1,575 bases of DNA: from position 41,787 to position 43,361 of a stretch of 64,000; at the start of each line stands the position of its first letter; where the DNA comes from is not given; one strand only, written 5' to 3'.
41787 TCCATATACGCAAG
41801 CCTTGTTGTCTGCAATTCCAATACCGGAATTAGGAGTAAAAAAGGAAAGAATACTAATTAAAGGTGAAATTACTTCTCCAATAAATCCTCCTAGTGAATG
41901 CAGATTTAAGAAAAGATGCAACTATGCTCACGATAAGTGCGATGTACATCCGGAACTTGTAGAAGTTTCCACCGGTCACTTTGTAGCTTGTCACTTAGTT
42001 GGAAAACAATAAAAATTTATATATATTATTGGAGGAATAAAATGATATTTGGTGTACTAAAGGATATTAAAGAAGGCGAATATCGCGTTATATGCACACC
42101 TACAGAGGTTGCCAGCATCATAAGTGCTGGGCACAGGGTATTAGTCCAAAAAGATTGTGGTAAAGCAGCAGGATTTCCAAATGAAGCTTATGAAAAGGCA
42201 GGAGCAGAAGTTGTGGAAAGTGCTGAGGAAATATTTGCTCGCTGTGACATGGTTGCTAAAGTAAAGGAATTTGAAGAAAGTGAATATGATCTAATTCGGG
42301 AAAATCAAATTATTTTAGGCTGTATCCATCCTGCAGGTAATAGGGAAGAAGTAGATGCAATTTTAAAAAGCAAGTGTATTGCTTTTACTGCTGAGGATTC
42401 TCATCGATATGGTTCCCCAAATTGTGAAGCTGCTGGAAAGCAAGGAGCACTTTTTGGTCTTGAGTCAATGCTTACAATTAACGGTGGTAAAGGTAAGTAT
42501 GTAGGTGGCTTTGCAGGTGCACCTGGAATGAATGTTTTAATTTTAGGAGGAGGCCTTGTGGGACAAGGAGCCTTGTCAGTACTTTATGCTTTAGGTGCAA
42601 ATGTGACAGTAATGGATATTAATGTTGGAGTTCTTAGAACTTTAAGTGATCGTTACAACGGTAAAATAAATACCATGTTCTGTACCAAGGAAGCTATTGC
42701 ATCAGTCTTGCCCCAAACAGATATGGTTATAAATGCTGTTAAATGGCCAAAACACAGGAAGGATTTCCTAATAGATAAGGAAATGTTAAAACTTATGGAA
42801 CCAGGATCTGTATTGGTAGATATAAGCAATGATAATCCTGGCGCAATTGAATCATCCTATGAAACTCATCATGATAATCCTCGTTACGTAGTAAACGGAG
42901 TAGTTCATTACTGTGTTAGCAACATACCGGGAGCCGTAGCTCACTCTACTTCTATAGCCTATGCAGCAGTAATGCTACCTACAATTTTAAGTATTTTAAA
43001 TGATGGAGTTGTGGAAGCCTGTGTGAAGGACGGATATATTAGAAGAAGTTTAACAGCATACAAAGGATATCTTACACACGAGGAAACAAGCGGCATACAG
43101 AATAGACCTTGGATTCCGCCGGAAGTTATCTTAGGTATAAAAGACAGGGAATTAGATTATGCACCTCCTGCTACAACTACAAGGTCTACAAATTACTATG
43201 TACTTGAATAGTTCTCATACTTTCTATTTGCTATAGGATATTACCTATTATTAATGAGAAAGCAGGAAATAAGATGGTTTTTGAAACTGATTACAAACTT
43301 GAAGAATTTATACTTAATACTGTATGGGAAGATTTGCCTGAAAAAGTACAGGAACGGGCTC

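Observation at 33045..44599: Orphan sigma-54-controlled sensing/uptake/catabolic locus (SBP-domain kinase, NtrC activator, Opp-like importer, AlaDH-family and PrpD-family enzymes)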

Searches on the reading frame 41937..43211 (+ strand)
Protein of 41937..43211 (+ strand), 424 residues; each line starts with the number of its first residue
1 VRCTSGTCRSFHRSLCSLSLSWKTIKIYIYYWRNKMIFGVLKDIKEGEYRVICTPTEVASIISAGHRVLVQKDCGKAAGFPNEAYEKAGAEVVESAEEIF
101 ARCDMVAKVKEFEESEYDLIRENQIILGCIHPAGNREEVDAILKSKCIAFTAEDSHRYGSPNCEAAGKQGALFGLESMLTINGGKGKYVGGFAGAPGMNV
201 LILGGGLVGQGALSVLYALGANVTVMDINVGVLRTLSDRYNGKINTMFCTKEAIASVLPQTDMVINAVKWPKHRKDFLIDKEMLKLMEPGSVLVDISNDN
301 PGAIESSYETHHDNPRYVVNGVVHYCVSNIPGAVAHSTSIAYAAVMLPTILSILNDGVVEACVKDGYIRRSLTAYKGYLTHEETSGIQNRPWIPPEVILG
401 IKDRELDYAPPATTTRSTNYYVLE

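Call 4: search_protein_families(library=pfam, proteins=[window:41937-43211:+])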
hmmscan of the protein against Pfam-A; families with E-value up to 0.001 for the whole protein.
window:41937-43211:+ (424 aa): 7 families
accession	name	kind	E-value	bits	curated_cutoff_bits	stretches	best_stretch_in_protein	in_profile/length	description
PF01262.27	AlaDh_PNT_C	-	1.3e-51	175.5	23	1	176-382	7-214/214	Alanine dehydrogenase/PNT, C-terminal domain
PF05222.21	AlaDh_PNT_N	-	5.5e-34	117.8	30.4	1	39-153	1-115/136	Alanine dehydrogenase/PNT, N-terminal domain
PF02826.25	2-Hacid_dh_C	-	4e-08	33.3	25.1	1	197-297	36-127/178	D-isomer specific 2-hydroxyacid dehydrogenase, NAD binding domain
PF03446.21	NAD_binding_2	-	6.6e-06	26.7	21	1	202-306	4-102/161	NAD binding domain of 6-phosphogluconate dehydrogenase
PF01488.26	Shikimate_DH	-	2.3e-05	24.9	24.3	1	198-319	13-132/138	Shikimate / quinate 5-dehydrogenase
PF03807.23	F420_oxidored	-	7.3e-05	23.7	21.6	0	200-298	2-93/94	NADP oxidoreductase coenzyme F420-dependent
PF03435.24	Sacchrp_dh_NADP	-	0.00072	20.3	25.1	0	200-268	1-76/129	Saccharopine dehydrogenase NADP binding domain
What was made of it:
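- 42042..43211 (+): AlaDH-derived NAD(P)-dependent amino-acid dehydrogenase of a distinct subfamily, with a rebuilt substrate pocket and a conserved C-terminal extension of about 25 aa. Pfam AlaDh_PNT_N/C (call 4).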

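Call 5: search_protein_families(library=ncbifam, proteins=[window:41937-43211:+])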
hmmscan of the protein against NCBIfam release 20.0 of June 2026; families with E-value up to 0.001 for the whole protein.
window:41937-43211:+ (424 aa): 6 families
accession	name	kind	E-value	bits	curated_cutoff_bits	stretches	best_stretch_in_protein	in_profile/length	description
TIGR00518.1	alaDH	equivalog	8.3e-81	271.8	391.85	1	36-398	1-368/370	alanine dehydrogenase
NF006942.0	PRK09424.1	equivalog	7.7e-31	107.4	383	2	36-231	1-199/510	Re/Si-specific NAD(P)(+) transhydrogenase subunit alpha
TIGR00561.1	pntA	equivalog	3.1e-21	75.6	444.4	2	39-228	3-195/511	Re/Si-specific NAD(P)(+) transhydrogenase subunit alpha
NF006162.0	PRK08306.1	equivalog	4.1e-07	29.6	261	1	198-352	155-289/297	dipicolinate synthase subunit DpsA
NF004009.0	PRK05476.3-2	equivalog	4.6e-05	22.4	485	1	196-295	270-356/487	adenosylhomocysteinase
TIGR02853.1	spore_dpaA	equivalog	0.00089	18.6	319.65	0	198-350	152-284/287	dipicolinic acid synthetase subunit A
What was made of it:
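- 42042..43211 (+): TIGR00518 scores 271.8 bits against a cut-off of 391.85 (call 5).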

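Call 9: search_solved_structures(query=window:42042-43211:+, max_evalue=0.00001)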
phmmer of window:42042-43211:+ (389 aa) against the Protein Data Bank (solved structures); distinct sequences matched with E-value up to 0.00001: 25.
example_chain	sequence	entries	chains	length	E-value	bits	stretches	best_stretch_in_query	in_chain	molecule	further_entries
8hyh_A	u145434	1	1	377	3e-73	250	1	1-364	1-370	Alanine dehydrogenase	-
8hye_A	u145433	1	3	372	8.3e-64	218.9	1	3-359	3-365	Alanine dehydrogenase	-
2eez_A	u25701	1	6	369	2e-63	217.7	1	1-364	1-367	Alanine dehydrogenase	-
9unz_A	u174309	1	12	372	2.7e-63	217.2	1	3-359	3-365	Alanine dehydrogenase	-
2vhw_A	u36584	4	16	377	3.5e-58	200.4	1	3-364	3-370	ALANINE DEHYDROGENASE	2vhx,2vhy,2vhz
2voe_A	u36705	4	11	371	4.5e-58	200.1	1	3-363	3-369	ALANINE DEHYDROGENASE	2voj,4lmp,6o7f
2vhv_A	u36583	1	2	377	1.7e-57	198.1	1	3-364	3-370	ALANINE DEHYDROGENASE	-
1pjb_A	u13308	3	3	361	1e-56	195.6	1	3-346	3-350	L-ALANINE DEHYDROGENASE | PROTEIN (L-ALANINE DEHYDROGENASE)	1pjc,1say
9vae_A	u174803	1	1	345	1.4e-39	139.2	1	2-325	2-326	alanine dehydrogenase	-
9wns_A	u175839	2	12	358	1.6e-39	139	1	2-325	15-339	alanine dehydrogenase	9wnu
4izh_A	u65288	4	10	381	5.3e-19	71.5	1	5-198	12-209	NAD/NADP transhydrogenase alpha subunit 1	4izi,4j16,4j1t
9hjx_C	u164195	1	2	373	5.3e-19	71.5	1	5-198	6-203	proton-translocating NAD(P)(+) transhydrogenase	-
4o9u_E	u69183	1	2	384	5.4e-19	71.4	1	5-198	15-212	NAD/NADP transhydrogenase alpha subunit 1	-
1nm5_A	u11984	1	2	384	1.2e-17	67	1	4-208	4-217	NAD(P) transhydrogenase subunit alpha part 1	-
4dio_A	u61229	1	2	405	1.8e-17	66.4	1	6-195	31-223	NAD(P) transhydrogenase subunit alpha part 1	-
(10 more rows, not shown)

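Call 21: search_solved_structures(query=window:42042-43211:+, max_evalue=1e-50, show_alignments=5)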
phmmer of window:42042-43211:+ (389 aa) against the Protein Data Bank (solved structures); distinct sequences matched with E-value up to 1e-50: 8.
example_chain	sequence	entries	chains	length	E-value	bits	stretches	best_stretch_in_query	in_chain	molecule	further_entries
8hyh_A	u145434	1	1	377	3e-73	250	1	1-364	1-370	Alanine dehydrogenase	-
8hye_A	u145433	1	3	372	8.3e-64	218.9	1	3-359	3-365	Alanine dehydrogenase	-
2eez_A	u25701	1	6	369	2e-63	217.7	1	1-364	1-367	Alanine dehydrogenase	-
9unz_A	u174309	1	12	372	2.7e-63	217.2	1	3-359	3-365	Alanine dehydrogenase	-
2vhw_A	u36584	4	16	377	3.5e-58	200.4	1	3-364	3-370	ALANINE DEHYDROGENASE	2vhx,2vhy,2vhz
2voe_A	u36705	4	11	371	4.5e-58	200.1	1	3-363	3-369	ALANINE DEHYDROGENASE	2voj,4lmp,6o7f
2vhv_A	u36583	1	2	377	1.7e-57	198.1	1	3-364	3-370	ALANINE DEHYDROGENASE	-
1pjb_A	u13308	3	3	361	1e-56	195.6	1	3-346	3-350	L-ALANINE DEHYDROGENASE | PROTEIN (L-ALANINE DEHYDROGENASE)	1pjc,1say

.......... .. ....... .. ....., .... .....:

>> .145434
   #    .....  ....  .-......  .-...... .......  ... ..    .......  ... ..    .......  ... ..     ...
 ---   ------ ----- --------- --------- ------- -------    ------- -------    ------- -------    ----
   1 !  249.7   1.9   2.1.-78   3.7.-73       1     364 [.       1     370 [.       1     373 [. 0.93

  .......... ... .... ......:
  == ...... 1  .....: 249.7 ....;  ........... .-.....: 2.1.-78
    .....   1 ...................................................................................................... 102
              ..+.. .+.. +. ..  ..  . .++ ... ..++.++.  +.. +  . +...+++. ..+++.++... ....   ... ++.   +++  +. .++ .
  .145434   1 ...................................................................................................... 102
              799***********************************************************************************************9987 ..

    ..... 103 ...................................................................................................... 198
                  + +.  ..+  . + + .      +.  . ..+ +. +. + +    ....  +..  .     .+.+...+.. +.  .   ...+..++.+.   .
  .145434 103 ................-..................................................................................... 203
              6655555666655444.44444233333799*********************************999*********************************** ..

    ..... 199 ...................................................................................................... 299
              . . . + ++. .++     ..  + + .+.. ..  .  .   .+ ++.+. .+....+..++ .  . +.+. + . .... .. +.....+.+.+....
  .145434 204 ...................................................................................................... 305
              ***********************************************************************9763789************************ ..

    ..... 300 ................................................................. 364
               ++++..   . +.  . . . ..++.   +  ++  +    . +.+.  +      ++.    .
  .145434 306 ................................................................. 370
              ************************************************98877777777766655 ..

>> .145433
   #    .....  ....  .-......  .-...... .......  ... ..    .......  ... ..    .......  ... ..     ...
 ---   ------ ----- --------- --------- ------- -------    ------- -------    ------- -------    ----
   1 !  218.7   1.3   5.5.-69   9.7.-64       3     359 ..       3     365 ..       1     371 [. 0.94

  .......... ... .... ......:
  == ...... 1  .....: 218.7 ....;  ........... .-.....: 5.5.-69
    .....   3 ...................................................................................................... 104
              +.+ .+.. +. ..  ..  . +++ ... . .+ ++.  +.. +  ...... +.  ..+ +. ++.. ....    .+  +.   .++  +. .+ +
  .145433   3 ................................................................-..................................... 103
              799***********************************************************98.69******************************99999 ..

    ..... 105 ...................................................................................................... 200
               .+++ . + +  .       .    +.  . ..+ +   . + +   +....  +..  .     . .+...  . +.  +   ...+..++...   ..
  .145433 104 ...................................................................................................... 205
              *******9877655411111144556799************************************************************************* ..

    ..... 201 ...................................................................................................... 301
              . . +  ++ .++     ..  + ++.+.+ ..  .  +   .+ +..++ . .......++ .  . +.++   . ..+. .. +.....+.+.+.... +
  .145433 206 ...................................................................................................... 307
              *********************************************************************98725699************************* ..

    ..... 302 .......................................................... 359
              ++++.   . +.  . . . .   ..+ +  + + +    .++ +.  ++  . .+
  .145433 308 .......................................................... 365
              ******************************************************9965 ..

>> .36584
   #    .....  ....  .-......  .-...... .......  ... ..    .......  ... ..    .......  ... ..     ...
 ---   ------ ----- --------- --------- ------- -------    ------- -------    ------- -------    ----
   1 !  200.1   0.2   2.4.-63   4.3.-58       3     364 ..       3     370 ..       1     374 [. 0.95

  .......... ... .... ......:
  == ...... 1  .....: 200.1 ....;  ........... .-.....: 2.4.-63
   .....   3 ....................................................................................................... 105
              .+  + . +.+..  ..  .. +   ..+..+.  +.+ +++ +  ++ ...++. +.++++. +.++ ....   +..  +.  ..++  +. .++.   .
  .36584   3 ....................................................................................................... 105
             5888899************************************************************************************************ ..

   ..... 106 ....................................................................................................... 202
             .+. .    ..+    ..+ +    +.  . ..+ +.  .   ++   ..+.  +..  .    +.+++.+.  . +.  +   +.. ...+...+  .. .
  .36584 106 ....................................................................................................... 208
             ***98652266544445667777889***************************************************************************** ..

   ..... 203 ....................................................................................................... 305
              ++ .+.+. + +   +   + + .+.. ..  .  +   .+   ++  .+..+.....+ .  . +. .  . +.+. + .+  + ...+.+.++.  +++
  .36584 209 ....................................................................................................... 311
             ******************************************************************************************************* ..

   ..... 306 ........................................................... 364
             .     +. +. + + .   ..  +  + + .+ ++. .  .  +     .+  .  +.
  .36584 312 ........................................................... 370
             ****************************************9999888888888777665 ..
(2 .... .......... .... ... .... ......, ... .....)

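Call 44: find_homologous_proteins(query=window:42042-43211:+, max_evalue=1e-20)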
Query window:42042-43211:+ (389 aa): 5676 proteins with E <= 1e-20 among 8000 candidates; the best 120 are listed.
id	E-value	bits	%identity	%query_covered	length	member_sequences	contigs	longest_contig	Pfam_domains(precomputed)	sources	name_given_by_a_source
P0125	1.5e-260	881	100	100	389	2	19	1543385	PF05222.22,PF03446.22,PF02826.26,PF01262.28,PF01488.27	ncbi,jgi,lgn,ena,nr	ncbi:MAG TPA: alanine dehydrogenase [Tissierellia bacterium]|nr:alanine dehydrogenase [Tissierellia 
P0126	2.4e-240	815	91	99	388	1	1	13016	PF05222.22,PF03446.22,PF02826.26,PF01262.28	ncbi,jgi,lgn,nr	ncbi:MAG TPA: alanine dehydrogenase [Clostridiales bacterium]|jgi:alanine dehydrogenase|nr:alanine d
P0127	1.0e-239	813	91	100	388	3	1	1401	PF05222.22,PF03446.22,PF02826.26,PF01262.28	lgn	-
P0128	1.4e-239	812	92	100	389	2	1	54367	PF05222.22,PF02826.26,PF01262.28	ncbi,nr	ncbi:MAG: alanine dehydrogenase [Tissierellia bacterium]|nr:alanine dehydrogenase [Tissierellia bact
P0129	6.6e-239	810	91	100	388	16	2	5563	PF05222.22,PF03446.22,PF02826.26,PF01262.28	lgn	-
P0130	9.7e-239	810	91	100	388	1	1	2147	PF05222.22,PF03446.22,PF02826.26,PF01262.28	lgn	-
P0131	5.8e-238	807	91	99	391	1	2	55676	PF05222.22,PF03446.22,PF02826.26,PF01262.28,PF01488.27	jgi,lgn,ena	jgi:alanine dehydrogenase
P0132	5.8e-238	807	91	99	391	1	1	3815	PF05222.22,PF03446.22,PF02826.26,PF01262.28,PF01488.27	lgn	-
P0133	2.0e-237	805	91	99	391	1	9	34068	PF05222.22,PF03446.22,PF02826.26,PF01262.28,PF01488.27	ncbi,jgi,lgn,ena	jgi:alanine dehydrogenase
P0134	2.1e-237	805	91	99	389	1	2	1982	PF05222.22,PF03446.22,PF02826.26,PF01262.28,PF01488.27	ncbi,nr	ncbi:MAG TPA: alanine dehydrogenase, partial [Tissierellia bacterium]|nr:alanine dehydrogenase [Tiss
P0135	4.4e-237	804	91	99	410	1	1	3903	PF05222.22,PF03446.22,PF02826.26,PF01262.28,PF01488.27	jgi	-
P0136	5.2e-237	804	90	99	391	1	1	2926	PF05222.22,PF03446.22,PF02826.26,PF01262.28,PF01488.27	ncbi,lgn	-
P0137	5.7e-237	804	90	100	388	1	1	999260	PF05222.22,PF03446.22,PF02826.26,PF01262.28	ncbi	-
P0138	1.8e-236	802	90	99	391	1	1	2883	PF05222.22,PF03446.22,PF02826.26,PF01262.28,PF01488.27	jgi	-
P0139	1.4e-235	799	90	100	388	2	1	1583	PF05222.22,PF03446.22,PF02826.26,PF01262.28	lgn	-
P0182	4.4e-214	728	81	99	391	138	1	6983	PF05222.22,PF03446.22,PF02826.26,PF01262.28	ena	-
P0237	4.8e-211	718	81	100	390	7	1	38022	PF05222.22,PF03446.22,PF02826.26,PF01262.28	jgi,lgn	jgi:alanine dehydrogenase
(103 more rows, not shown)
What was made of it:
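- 42042..43211 (+): It is 80-92% identical across Clostridial families (call 44).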

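Call 75: predict_structure(alignment_id=A2)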
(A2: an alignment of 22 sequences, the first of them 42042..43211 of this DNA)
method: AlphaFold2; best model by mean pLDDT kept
length: 389 residues; sequences in the alignment: 22
mean_pLDDT: 61.7   pTM: 0.58
mean pLDDT of the five models: 61.7, 60.9, 55.7, 55.4, 54.8
residues with pLDDT >= 90: 35; 70-90: 119; 50-70: 107; < 50: 128
segments of 3 or more residues with pLDDT < 50: 117-161, 263-282, 292-309, 338-357, 373-389
pLDDT, mean of each block of 10 residues (from residue 1): 79 59 77 90 78 94 92 77 85 60 69 58 34 28 29 37 73 61 72 83 85 88 83 58 71 69 43 37 55 34 43 70 71 50 34 44 69 37 28
secondary structure, 60 per line:
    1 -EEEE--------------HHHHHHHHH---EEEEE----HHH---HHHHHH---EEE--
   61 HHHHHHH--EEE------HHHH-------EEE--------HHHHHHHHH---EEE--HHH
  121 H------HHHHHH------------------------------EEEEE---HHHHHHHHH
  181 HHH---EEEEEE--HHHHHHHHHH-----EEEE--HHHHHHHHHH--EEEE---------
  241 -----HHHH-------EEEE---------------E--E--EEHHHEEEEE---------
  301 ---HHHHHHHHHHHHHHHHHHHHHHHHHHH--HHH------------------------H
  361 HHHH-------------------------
elements in order: E2-5 H20-28 E32-36 H47-52 E56-58 H61-67 E70-72 H79-82 E90-92 H101-109 E113-115 H118-121 H128-133 E164-168 H172-183 E187-192 H195-204 E210-213 H216-225 E228-231 H246-249 E257-260 E287-291 H304-330 H360-364
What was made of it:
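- Tried and rejected: AlphaFold of the dehydrogenase (call 75).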
